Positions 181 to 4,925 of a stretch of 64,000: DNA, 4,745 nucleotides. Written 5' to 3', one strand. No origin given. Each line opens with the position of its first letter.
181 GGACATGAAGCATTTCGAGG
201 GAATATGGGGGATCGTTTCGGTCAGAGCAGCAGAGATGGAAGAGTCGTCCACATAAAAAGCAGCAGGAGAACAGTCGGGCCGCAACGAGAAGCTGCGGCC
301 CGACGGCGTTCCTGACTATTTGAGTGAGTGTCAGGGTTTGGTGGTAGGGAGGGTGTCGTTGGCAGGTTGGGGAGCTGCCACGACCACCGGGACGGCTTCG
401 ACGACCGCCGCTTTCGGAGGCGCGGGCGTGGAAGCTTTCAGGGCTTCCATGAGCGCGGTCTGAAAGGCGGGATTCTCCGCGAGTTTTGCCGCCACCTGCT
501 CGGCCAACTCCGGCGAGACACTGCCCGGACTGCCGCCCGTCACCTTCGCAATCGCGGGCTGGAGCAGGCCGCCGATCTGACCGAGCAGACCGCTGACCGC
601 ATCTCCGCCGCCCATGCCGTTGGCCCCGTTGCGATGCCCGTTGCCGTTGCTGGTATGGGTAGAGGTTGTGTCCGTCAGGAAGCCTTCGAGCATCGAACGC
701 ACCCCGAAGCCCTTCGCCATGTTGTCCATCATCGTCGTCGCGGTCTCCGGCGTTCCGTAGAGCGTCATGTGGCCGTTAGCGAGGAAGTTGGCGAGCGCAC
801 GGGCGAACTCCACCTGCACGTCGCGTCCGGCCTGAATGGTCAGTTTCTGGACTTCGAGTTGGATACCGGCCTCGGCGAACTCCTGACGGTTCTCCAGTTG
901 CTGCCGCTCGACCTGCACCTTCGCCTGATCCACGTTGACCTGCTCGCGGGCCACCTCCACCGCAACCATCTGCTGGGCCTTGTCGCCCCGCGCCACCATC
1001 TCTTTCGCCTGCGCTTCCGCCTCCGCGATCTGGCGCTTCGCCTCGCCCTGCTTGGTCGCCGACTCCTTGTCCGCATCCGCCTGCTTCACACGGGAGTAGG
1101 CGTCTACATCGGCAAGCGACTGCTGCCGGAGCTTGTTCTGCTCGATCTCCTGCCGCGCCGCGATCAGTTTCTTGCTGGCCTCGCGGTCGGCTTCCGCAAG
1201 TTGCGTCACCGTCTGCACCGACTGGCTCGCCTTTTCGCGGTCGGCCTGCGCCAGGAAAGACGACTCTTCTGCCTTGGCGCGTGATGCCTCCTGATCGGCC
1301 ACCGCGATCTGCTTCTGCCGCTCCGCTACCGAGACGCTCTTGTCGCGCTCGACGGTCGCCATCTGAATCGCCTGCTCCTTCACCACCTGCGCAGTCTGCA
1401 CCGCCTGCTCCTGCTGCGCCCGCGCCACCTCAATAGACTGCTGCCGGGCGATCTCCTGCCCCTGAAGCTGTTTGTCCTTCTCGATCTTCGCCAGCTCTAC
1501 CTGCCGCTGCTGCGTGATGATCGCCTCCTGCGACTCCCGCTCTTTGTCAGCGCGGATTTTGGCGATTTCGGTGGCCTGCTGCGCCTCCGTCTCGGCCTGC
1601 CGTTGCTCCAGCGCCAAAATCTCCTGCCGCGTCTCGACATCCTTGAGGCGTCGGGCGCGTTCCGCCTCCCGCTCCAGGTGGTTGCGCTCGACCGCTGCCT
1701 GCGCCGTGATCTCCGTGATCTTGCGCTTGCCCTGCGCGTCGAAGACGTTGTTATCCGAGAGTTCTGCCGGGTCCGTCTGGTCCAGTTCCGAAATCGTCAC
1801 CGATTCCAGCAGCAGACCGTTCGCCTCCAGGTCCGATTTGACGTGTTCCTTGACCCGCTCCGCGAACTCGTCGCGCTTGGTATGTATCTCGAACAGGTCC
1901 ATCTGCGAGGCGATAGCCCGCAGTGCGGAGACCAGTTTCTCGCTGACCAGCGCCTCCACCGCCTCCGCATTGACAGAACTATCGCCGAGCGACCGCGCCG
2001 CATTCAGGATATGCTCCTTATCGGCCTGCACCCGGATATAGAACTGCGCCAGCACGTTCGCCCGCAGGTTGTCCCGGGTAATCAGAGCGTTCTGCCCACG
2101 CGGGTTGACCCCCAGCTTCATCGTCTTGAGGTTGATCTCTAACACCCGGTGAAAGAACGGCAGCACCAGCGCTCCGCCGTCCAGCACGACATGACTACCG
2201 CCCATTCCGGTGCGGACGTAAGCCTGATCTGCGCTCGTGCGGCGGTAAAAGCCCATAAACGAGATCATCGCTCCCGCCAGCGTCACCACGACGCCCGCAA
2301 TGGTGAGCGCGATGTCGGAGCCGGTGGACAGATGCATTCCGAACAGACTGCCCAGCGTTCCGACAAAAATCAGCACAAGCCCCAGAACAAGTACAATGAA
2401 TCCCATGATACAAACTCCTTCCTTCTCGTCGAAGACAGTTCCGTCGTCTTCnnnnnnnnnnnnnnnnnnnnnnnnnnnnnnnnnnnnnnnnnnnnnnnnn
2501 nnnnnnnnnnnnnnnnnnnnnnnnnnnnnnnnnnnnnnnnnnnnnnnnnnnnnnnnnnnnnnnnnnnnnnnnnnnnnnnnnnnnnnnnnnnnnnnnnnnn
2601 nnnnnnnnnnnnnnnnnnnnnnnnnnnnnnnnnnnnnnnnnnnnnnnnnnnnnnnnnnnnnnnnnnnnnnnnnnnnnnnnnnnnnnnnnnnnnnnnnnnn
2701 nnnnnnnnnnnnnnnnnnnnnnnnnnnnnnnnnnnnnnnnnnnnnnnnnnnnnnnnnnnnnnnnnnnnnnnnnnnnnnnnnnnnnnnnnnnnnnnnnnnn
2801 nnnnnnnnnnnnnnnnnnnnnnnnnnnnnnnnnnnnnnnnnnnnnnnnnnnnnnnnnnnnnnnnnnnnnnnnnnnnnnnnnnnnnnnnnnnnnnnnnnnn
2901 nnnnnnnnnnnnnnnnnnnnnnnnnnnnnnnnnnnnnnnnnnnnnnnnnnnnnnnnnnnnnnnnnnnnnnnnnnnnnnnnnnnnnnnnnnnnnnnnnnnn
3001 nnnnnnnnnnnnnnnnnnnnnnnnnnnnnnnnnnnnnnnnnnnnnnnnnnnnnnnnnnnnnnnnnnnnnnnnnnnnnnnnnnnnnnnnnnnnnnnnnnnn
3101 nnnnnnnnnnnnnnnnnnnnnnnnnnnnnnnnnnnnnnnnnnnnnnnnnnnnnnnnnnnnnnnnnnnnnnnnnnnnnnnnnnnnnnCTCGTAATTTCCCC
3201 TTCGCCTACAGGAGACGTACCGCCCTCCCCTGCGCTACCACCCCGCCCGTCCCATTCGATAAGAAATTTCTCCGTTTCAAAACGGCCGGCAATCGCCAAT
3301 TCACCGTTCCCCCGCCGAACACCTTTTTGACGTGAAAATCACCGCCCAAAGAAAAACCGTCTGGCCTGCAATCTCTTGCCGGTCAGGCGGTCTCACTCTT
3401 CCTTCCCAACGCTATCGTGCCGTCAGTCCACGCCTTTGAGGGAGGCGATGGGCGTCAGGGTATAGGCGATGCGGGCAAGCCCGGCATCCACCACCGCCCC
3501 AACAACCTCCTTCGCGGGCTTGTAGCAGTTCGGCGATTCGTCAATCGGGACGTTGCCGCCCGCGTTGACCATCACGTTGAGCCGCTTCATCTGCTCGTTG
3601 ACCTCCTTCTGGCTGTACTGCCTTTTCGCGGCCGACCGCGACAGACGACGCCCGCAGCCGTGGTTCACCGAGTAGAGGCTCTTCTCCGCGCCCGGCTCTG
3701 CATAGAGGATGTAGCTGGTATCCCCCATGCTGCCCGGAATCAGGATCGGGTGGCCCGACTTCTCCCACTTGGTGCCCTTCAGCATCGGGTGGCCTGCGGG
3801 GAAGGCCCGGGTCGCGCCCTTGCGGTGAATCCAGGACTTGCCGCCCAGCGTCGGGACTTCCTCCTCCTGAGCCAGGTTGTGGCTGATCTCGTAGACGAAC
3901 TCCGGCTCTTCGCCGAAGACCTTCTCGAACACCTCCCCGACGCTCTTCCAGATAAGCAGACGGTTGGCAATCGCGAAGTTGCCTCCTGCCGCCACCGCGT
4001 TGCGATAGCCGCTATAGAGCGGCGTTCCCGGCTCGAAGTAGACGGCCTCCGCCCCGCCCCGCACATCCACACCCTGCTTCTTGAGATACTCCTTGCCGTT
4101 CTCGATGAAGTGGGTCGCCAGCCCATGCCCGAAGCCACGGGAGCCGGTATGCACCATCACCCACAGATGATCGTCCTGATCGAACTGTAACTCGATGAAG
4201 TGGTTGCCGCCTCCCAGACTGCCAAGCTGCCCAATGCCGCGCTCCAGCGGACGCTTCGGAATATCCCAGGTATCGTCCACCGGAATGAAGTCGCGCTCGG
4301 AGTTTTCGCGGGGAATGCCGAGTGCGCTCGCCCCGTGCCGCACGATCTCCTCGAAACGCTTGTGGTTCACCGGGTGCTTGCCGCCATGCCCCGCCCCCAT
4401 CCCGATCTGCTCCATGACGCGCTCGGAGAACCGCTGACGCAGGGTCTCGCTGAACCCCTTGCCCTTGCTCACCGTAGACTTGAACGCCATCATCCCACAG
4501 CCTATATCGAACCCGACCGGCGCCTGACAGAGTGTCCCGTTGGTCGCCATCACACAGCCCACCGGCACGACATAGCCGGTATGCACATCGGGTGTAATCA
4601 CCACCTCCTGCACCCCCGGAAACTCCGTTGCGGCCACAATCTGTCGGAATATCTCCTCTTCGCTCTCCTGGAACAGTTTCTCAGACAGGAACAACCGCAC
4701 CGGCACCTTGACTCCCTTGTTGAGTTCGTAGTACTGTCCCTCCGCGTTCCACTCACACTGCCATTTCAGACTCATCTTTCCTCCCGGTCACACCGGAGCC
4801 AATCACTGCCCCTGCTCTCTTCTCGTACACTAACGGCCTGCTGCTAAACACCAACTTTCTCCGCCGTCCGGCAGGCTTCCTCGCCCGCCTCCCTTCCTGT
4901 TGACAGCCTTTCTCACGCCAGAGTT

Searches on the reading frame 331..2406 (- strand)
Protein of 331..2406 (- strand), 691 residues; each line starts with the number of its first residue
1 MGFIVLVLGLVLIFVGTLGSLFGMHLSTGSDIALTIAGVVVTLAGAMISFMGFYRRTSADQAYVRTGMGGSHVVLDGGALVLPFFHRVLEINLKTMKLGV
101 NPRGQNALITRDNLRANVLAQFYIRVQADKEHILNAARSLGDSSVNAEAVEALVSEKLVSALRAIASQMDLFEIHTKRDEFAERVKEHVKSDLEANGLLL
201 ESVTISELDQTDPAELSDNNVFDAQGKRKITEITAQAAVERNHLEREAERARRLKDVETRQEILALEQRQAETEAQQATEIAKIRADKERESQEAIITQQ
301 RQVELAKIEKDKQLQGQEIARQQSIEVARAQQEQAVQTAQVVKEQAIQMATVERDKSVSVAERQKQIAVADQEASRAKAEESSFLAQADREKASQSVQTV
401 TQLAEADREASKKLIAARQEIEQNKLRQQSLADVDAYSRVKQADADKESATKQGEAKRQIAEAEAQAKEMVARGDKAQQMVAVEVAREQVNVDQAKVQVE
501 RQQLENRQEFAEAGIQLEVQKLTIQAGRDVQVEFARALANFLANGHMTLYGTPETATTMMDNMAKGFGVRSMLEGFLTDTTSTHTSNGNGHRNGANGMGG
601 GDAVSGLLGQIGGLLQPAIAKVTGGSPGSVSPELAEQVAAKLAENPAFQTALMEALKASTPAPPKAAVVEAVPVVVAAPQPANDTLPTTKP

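Call 9: search_protein_families(library=pfam, proteins=[window:331-2406:-])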
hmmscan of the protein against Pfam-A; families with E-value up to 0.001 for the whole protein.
window:331-2406:- (691 aa): 1 family
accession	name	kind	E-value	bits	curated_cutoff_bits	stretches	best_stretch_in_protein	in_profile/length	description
PF01145.31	Band_7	-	1.9e-22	80.6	23.6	1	57-244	3-174/176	SPFH domain / Band 7 family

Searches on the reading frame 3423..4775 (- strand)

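Call 9: search_protein_families(library=pfam, proteins=[window:3423-4775:-])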
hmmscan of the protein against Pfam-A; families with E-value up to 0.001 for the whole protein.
window:3423-4775:- (450 aa): 1 family
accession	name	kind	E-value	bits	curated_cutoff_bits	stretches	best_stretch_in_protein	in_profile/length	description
PF01139.22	RtcB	-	1.1e-99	335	27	1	45-448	1-426/426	tRNA-splicing ligase RtcB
